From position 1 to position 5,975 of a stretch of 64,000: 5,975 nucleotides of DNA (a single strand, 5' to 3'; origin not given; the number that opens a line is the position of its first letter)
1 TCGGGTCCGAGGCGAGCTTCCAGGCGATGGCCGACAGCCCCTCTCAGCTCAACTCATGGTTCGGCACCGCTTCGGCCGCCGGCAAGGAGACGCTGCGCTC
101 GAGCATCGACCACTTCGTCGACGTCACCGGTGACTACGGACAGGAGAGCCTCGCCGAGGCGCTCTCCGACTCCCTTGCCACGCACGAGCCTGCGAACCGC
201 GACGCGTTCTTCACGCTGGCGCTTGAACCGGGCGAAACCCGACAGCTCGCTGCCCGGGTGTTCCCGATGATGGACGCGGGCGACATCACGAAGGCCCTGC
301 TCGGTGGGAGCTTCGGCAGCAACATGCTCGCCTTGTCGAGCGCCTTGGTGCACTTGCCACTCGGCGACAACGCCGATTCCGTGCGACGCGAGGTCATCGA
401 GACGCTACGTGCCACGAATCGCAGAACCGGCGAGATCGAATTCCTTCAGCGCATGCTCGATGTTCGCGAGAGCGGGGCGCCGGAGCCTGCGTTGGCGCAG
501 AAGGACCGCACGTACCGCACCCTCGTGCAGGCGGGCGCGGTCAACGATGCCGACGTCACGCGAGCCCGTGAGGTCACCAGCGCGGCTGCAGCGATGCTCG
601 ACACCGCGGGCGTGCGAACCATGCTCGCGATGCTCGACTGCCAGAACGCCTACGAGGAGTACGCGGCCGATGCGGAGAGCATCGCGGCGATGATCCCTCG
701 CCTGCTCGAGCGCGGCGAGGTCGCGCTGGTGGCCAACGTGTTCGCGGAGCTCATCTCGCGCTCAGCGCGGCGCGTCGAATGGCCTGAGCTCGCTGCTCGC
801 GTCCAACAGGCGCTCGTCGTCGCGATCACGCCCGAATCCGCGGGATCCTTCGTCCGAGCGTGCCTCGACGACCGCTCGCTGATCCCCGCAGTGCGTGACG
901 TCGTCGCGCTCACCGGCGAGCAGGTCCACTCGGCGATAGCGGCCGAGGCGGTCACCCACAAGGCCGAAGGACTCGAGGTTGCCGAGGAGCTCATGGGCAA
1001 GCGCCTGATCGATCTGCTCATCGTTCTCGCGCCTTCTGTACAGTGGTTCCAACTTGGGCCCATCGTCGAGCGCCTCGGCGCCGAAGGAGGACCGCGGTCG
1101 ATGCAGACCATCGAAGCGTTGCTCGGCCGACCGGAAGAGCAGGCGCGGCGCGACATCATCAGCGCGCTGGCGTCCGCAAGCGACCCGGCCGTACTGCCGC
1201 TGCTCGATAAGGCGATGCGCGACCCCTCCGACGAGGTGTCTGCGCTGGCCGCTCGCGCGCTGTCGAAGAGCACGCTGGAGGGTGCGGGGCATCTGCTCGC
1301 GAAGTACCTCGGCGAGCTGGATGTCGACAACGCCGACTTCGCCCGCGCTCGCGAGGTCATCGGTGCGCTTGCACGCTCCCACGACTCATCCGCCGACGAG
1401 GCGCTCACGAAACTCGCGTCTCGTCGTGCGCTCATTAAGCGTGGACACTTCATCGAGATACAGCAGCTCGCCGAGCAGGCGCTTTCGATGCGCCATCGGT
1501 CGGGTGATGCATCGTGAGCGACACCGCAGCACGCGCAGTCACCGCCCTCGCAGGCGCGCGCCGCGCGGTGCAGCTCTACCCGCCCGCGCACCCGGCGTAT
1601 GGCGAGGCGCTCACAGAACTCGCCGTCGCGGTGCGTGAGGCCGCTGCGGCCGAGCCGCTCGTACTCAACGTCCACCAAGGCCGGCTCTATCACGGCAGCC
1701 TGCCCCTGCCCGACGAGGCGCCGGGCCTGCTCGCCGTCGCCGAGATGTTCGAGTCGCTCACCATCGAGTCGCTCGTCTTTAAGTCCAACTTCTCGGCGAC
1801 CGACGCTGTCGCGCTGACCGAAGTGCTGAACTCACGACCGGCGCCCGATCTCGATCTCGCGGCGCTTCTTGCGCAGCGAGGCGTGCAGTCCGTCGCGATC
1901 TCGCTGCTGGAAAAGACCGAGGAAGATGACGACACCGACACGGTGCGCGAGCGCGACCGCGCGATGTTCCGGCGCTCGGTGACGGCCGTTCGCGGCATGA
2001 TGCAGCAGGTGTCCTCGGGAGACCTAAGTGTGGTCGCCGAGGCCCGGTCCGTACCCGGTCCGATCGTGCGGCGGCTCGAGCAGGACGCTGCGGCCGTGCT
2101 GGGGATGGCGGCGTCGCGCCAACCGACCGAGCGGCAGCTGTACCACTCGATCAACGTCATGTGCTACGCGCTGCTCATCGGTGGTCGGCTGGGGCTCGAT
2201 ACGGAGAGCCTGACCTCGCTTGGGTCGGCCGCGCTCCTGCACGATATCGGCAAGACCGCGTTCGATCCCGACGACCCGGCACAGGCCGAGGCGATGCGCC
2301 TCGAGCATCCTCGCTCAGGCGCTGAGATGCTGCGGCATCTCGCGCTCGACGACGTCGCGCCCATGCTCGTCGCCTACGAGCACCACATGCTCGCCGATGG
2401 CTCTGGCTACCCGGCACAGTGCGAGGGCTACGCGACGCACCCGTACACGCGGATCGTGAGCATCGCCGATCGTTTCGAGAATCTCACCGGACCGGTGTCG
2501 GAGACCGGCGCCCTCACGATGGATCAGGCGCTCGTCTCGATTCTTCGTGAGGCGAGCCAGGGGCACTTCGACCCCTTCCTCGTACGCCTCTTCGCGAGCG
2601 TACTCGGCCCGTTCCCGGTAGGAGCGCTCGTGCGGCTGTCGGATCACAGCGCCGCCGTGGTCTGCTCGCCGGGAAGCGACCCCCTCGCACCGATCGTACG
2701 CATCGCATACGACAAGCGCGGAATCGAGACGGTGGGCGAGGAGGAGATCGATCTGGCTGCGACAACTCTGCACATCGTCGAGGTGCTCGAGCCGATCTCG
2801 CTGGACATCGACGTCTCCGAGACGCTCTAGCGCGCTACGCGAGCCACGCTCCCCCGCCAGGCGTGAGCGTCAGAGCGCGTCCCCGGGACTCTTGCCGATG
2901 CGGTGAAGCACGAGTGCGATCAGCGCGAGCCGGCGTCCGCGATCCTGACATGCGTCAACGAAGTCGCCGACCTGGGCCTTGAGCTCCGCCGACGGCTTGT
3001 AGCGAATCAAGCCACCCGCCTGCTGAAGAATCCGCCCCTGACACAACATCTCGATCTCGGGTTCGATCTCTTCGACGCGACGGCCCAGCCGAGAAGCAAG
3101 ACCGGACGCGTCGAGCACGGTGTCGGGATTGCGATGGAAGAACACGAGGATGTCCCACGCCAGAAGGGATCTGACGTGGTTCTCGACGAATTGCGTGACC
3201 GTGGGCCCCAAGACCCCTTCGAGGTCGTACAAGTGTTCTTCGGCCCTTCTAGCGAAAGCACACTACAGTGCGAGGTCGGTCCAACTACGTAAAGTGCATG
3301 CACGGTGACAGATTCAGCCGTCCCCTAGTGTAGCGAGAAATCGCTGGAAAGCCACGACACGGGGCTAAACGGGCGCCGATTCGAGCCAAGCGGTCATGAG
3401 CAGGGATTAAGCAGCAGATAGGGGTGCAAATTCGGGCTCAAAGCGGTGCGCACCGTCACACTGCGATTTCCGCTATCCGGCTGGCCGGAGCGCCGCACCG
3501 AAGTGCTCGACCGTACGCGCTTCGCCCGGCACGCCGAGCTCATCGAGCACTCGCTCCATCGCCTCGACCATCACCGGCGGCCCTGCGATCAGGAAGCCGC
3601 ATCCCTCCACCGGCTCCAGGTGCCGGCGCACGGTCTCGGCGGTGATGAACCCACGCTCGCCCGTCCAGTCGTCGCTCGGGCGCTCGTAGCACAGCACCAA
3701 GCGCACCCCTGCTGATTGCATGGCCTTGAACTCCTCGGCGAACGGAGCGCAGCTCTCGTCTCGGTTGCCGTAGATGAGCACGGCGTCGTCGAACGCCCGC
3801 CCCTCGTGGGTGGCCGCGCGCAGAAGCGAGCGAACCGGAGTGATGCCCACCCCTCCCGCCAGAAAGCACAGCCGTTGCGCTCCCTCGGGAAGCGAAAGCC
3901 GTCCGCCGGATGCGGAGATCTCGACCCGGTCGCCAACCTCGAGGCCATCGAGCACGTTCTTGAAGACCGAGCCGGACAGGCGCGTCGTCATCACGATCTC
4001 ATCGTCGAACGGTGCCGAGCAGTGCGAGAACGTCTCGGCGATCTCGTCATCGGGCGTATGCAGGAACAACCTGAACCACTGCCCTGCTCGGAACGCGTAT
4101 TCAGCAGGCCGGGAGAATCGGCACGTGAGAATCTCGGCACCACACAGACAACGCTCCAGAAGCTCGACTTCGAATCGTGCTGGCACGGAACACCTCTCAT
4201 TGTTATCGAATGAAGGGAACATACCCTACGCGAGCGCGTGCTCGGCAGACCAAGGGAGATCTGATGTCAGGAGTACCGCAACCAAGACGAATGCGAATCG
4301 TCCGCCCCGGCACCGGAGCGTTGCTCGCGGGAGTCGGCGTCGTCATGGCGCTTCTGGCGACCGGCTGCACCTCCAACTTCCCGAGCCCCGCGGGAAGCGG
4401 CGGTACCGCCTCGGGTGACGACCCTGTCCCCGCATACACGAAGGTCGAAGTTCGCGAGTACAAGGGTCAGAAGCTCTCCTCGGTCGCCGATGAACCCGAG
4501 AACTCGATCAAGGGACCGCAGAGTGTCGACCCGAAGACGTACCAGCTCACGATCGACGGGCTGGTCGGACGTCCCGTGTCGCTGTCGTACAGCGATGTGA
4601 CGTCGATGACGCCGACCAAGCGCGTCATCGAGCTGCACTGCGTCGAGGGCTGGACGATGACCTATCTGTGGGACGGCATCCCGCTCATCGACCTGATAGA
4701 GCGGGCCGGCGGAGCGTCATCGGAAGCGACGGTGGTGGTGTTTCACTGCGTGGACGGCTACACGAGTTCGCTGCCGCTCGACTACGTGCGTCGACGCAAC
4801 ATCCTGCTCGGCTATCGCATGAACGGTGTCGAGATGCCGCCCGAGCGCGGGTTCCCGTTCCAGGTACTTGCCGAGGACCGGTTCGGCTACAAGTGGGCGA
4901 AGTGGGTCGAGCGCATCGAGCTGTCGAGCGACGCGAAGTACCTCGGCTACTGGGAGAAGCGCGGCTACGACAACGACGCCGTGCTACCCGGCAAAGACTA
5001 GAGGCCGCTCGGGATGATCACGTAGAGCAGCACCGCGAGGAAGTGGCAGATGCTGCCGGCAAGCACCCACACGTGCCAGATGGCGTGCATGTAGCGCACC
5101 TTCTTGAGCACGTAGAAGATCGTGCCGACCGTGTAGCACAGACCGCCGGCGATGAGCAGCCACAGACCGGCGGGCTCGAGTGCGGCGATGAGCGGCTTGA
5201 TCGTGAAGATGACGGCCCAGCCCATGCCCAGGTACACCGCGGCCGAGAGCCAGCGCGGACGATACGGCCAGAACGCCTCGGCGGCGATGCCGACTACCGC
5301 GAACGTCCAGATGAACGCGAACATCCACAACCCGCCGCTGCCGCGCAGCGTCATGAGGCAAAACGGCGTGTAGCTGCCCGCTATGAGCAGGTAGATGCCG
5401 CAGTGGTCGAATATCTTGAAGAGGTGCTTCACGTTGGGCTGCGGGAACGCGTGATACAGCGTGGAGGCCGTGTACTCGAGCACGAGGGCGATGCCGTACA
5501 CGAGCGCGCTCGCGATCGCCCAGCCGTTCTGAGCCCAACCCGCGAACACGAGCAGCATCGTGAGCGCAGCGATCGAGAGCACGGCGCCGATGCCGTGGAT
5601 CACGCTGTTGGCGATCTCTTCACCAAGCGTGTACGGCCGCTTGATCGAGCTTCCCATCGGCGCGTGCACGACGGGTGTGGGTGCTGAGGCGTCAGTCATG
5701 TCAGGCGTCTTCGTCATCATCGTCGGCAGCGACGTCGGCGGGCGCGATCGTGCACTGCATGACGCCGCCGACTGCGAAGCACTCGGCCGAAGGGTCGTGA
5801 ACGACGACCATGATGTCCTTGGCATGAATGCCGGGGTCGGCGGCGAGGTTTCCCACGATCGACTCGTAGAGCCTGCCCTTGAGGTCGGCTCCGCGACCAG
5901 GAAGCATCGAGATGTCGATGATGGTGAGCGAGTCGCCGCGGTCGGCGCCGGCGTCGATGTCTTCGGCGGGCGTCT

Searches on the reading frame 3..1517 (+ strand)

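Call 17: search_protein_families(library=pfam, proteins=[window:3-1517:+], max_evalue=0.00001)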
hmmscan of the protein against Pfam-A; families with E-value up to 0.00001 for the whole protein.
window:3-1517:+ (504 aa): 1 family
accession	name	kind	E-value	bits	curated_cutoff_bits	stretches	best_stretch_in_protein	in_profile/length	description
PF13646.12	HEAT_2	-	1.1e-07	32.5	27.7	1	370-438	5-73/88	HEAT repeats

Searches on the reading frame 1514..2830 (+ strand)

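Call 17: search_protein_families(library=pfam, proteins=[window:1514-2830:+], max_evalue=0.00001)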
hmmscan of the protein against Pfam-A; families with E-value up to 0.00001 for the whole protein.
window:1514-2830:+ (438 aa): 2 families
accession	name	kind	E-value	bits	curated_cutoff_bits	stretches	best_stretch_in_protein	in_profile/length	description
PF13487.12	HD_5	-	8.1e-20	71.7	27.2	1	212-354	20-168/170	HD domain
PF01966.28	HD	-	5.2e-12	46.5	22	1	210-323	3-115/116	HD domain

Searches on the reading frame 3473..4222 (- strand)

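Call 58: search_protein_families(library=pfam, proteins=[window:3473-4222:-], max_evalue=0.0001)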
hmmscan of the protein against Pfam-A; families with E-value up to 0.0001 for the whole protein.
window:3473-4222:- (249 aa): 1 family
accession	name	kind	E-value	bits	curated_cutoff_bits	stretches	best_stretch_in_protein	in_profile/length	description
PF00175.26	NAD_binding_1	-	1.7e-18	67.7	22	1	120-223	1-108/109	Oxidoreductase NAD-binding domain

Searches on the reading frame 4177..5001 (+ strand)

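Call 58: search_protein_families(library=pfam, proteins=[window:4177-5001:+], max_evalue=0.0001)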
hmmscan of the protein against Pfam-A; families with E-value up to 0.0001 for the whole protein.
window:4177-5001:+ (274 aa): 1 family
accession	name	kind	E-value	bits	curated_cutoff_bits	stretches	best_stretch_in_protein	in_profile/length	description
PF00174.25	Oxidored_molyb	-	1.8e-34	119.2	24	1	116-253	6-164/169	Oxidoreductase molybdopterin binding domain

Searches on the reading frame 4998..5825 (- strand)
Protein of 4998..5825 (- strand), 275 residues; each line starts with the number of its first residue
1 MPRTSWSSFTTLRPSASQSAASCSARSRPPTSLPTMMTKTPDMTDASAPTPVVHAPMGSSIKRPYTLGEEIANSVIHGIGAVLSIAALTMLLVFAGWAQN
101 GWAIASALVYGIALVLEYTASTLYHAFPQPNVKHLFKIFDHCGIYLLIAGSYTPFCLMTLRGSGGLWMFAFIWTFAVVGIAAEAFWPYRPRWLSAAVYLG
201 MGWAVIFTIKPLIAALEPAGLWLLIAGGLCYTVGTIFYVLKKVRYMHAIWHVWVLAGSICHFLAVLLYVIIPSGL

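Call 58: search_protein_families(library=pfam, proteins=[window:4998-5825:-], max_evalue=0.0001)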
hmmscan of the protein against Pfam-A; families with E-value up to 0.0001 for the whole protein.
window:4998-5825:- (275 aa): 1 family
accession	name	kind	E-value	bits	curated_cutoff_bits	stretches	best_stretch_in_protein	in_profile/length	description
PF03006.26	HlyIII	-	2.8e-44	151.9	26.2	1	67-262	3-224/224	Haemolysin-III related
